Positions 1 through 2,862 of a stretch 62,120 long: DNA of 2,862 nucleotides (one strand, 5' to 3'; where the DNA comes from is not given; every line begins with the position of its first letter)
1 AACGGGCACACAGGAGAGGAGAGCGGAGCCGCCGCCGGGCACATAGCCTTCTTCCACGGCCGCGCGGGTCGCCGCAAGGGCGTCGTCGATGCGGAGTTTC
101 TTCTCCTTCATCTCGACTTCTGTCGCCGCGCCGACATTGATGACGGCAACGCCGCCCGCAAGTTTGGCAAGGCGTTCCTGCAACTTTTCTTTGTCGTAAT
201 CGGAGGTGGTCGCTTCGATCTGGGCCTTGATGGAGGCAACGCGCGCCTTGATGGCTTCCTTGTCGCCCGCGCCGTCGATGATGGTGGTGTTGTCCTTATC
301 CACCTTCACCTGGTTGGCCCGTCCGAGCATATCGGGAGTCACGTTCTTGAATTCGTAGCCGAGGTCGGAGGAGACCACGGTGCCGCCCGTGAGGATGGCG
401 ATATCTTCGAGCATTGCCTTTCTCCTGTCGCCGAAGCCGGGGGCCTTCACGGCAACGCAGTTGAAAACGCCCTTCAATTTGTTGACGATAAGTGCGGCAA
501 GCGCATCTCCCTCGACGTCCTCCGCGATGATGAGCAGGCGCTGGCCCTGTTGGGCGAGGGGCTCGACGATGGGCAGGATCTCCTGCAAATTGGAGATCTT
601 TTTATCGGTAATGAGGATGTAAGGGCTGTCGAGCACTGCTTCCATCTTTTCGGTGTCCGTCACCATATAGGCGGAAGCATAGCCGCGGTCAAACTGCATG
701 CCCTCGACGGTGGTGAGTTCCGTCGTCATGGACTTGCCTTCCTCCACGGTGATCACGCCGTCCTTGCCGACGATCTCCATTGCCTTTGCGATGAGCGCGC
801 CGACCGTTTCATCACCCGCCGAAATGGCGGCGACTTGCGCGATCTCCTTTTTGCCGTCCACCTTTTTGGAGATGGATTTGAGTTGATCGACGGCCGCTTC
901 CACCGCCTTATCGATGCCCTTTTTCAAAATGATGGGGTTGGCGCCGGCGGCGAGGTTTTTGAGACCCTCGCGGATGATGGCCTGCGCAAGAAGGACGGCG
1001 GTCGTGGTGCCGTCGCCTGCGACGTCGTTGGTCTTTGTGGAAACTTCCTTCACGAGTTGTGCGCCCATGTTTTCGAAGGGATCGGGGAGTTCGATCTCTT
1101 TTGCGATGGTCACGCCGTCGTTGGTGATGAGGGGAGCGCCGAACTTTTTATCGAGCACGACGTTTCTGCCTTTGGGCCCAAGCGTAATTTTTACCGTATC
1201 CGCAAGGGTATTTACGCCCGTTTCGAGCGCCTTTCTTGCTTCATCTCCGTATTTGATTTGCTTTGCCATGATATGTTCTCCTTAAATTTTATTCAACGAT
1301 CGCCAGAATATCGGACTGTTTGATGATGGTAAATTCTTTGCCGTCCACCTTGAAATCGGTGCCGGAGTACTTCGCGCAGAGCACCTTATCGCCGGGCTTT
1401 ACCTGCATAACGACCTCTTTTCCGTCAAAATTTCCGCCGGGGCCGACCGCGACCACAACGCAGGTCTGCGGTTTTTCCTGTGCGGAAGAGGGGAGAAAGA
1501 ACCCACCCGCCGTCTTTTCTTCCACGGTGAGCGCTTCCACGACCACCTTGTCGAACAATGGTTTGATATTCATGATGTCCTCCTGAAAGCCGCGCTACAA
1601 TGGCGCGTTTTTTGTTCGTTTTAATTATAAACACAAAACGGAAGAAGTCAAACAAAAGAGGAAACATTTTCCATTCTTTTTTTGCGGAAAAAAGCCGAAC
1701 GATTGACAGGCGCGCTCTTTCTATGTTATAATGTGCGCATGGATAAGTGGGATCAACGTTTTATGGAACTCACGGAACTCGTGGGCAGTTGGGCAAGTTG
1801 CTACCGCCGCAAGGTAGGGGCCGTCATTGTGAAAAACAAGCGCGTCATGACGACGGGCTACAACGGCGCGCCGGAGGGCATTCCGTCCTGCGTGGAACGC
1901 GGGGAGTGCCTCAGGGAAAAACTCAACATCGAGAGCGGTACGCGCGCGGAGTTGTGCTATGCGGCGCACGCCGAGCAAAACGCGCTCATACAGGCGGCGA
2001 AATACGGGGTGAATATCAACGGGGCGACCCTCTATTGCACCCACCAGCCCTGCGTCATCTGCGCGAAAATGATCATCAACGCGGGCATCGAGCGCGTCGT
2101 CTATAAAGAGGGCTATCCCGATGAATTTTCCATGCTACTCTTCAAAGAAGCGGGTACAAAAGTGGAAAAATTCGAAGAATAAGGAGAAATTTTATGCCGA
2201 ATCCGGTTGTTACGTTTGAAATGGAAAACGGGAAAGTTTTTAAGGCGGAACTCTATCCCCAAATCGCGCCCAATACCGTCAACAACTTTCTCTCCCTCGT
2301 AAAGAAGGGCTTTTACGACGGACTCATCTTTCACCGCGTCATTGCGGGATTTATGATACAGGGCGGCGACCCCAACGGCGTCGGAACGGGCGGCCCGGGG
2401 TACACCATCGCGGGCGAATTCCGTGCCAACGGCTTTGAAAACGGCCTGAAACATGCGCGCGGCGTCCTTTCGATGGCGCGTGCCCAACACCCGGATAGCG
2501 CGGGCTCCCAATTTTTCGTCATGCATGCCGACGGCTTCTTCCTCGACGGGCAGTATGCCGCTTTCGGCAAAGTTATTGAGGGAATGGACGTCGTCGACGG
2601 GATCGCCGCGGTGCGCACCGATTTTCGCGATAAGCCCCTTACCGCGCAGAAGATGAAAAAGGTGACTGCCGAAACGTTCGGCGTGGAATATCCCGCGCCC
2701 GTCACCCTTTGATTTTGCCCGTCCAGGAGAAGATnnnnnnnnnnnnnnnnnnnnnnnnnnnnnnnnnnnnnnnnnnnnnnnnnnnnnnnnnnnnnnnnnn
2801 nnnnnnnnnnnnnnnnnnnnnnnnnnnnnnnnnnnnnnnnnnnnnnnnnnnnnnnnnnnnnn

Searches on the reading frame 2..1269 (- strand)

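Call 50: search_protein_families(library=pfam, proteins=[window:2-1269:-], max_evalue=0.00001)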
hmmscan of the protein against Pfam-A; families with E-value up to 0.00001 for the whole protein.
window:2-1269:- (422 aa): 1 family
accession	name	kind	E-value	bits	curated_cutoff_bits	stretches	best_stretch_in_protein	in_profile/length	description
PF00118.29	Cpn60_TCP1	-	4.4e-59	200.9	34.3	1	22-420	1-382/490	TCP-1/cpn60 chaperonin family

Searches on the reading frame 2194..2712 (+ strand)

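Call 50: search_protein_families(library=pfam, proteins=[window:2194-2712:+], max_evalue=0.00001)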
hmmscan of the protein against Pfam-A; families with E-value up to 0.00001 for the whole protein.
window:2194-2712:+ (172 aa): 1 family
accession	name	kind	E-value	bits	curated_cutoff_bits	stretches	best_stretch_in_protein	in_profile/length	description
PF00160.26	Pro_isomerase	-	1.2e-46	159.3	21.7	1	6-158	2-158/159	Cyclophilin type peptidyl-prolyl cis-trans isomerase/CLD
